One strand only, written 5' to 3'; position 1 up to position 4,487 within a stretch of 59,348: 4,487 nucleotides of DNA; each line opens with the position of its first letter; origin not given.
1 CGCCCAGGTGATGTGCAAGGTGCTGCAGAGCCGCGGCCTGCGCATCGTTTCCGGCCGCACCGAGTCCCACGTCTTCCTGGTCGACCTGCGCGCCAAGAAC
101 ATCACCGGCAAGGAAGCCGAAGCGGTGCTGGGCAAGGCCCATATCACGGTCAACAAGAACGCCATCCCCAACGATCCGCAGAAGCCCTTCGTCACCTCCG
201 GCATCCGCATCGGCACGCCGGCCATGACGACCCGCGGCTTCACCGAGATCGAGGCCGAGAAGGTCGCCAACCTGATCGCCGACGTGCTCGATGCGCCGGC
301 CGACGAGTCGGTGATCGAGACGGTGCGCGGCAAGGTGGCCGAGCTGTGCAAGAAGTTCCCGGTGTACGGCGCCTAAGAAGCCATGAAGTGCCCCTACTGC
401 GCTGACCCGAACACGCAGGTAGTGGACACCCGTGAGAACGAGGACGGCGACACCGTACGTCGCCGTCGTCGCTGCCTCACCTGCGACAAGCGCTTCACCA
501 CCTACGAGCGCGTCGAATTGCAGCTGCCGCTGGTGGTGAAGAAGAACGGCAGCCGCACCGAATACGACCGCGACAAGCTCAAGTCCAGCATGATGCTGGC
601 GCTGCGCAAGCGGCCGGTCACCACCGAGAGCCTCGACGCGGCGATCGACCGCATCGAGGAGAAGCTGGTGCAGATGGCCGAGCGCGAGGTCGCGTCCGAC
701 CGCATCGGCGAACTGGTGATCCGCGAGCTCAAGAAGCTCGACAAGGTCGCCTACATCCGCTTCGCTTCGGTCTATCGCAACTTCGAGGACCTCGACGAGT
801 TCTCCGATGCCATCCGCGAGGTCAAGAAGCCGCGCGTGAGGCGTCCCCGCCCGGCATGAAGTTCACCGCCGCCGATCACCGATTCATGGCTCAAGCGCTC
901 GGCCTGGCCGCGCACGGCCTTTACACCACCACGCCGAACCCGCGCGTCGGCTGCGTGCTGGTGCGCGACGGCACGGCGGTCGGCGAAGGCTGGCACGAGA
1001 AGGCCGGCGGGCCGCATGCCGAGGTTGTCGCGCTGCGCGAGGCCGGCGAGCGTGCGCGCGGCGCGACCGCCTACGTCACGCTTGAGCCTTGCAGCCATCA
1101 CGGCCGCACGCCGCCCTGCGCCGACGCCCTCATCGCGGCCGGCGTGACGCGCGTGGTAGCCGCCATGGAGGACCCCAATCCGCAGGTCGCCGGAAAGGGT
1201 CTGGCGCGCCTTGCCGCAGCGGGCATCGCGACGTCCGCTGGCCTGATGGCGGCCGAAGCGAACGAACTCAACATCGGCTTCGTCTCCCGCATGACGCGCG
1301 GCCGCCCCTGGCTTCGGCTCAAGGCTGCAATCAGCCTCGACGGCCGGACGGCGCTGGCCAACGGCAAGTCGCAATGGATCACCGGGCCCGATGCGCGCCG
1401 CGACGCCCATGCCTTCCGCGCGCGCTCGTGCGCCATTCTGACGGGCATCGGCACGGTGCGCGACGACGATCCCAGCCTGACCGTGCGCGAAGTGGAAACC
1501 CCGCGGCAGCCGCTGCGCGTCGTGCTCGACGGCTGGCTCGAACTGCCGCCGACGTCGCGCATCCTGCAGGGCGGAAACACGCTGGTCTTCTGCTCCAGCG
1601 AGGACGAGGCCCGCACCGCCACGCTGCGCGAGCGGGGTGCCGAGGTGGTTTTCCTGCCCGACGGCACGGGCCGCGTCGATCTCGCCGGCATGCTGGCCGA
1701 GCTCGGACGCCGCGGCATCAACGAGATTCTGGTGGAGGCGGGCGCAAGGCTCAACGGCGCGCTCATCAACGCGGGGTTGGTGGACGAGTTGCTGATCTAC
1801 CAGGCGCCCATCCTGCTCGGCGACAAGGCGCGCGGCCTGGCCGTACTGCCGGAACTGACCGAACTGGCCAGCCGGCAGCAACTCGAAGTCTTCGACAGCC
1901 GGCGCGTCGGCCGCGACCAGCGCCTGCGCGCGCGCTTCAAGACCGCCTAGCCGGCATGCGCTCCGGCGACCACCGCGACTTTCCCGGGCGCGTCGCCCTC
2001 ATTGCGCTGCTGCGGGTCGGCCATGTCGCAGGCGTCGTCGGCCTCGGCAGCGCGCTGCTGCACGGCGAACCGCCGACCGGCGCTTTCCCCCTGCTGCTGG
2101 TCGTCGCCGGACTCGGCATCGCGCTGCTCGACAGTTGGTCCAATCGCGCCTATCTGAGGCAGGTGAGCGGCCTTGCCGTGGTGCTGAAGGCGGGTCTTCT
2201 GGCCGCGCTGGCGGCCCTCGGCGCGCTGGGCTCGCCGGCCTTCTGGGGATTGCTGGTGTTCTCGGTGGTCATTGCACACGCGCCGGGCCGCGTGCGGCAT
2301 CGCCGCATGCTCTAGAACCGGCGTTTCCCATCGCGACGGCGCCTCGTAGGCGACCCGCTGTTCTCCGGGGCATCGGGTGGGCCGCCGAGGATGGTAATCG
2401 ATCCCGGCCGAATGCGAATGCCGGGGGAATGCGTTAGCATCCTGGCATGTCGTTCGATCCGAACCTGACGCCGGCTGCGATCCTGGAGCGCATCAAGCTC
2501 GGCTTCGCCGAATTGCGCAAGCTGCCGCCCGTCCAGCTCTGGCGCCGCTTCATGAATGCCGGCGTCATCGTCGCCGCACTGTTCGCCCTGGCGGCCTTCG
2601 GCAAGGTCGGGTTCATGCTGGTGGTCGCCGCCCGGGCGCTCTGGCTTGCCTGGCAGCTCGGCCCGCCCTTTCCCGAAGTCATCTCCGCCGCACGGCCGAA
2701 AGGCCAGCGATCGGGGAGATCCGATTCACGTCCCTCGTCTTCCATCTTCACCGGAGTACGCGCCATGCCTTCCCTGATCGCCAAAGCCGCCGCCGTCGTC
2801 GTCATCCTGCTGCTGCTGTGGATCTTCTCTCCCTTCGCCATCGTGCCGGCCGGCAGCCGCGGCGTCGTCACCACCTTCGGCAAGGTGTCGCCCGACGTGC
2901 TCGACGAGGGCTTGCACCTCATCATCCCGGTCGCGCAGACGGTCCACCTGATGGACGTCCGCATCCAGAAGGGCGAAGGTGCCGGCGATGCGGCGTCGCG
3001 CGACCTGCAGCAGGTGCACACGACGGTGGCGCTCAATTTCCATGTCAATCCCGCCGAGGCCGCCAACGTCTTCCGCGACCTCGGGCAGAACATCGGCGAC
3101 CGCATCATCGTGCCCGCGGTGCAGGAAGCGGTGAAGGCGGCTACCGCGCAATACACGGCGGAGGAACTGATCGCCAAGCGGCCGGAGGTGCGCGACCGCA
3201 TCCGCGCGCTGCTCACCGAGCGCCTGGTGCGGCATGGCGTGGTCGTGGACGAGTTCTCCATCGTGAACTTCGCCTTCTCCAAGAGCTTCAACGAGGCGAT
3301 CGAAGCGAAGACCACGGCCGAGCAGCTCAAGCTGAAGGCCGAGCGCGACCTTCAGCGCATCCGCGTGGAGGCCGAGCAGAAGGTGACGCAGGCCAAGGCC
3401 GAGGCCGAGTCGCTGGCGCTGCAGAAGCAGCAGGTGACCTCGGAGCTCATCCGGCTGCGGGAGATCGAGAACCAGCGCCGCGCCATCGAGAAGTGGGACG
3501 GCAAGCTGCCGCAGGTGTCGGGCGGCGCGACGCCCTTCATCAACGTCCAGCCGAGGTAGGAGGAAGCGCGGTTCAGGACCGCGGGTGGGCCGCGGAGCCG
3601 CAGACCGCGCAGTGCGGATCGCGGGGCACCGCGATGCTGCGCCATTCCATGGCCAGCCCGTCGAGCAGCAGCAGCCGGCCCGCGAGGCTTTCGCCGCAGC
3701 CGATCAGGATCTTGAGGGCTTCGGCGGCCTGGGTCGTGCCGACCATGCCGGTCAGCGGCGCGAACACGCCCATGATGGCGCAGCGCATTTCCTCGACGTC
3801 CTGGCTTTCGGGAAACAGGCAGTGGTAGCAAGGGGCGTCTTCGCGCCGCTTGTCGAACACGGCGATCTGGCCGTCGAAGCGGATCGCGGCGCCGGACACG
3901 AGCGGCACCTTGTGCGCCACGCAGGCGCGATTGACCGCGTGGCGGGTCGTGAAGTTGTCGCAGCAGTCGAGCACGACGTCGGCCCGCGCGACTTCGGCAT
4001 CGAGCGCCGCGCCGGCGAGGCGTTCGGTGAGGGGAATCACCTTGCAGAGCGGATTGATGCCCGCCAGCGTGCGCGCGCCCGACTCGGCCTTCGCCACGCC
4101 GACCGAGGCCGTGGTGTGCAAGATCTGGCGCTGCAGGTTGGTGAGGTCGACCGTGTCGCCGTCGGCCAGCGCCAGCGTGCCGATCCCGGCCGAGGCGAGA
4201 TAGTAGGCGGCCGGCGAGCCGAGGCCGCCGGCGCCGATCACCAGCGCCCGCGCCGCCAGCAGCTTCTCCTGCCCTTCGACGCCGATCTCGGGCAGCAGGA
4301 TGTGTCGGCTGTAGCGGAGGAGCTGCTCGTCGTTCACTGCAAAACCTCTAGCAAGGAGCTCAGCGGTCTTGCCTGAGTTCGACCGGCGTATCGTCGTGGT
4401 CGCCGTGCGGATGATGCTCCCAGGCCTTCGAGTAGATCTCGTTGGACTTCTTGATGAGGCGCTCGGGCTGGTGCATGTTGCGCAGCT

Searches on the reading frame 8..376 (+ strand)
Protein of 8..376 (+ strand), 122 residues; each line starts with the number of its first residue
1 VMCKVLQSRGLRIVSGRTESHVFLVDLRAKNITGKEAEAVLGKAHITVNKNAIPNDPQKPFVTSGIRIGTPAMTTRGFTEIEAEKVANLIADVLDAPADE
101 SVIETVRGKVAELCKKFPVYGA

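Call 49: search_protein_families(library=pfam, proteins=[window:8-376:+], max_evalue=0.00001)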
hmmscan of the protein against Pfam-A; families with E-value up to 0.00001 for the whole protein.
window:8-376:+ (122 aa): 1 family
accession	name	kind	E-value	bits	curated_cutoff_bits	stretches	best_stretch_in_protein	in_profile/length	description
PF00464.25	SHMT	-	9.1e-31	107.3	27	1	2-90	312-399/399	Serine hydroxymethyltransferase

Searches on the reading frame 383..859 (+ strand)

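Call 49: search_protein_families(library=pfam, proteins=[window:383-859:+], max_evalue=0.00001)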
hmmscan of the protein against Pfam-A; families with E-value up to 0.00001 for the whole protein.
window:383-859:+ (158 aa): 2 families
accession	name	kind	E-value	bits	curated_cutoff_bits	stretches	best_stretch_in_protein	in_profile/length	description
PF03477.21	ATP-cone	-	3.5e-20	72.8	25.8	1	50-136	2-87/88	ATP cone domain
PF22811.2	Zn_ribbon_NrdR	-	1.5e-19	70.1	27.2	1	1-42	1-42/42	Transcriptional repressor NrdR-like, N-terminal domain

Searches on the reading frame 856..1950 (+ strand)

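Call 49: search_protein_families(library=pfam, proteins=[window:856-1950:+], max_evalue=0.00001)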
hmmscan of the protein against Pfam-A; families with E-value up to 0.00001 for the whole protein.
window:856-1950:+ (364 aa): 3 families
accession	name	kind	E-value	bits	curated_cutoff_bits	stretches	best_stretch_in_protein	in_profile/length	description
PF01872.23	RibD_C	-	1.4e-50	172.3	24.1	1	151-336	1-180/197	RibD C-terminal domain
PF00383.29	dCMP_cyt_deam_1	-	2.1e-20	73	25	1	7-104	4-102/102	Cytidine and deoxycytidylate deaminase zinc-binding region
PF14437.12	MafB19-deam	-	3.9e-10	40.2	27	1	9-120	5-117/142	MafB19-like deaminase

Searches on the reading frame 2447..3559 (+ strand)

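Call 49: search_protein_families(library=pfam, proteins=[window:2447-3559:+], max_evalue=0.00001)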
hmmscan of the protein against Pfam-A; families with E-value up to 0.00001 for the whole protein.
window:2447-3559:+ (370 aa): 1 family
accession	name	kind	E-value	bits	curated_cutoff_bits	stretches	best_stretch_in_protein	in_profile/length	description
PF01145.31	Band_7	-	5.5e-32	111.7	23.6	1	132-319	2-175/176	SPFH domain / Band 7 family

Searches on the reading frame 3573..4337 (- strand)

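Call 49: search_protein_families(library=pfam, proteins=[window:3573-4337:-], max_evalue=0.00001)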
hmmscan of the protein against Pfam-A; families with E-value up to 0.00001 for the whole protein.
window:3573-4337:- (254 aa): 1 family
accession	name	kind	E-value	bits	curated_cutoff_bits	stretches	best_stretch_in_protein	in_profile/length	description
PF00899.27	ThiF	-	3.4e-77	259.2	28.1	1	9-244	1-237/238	ThiF family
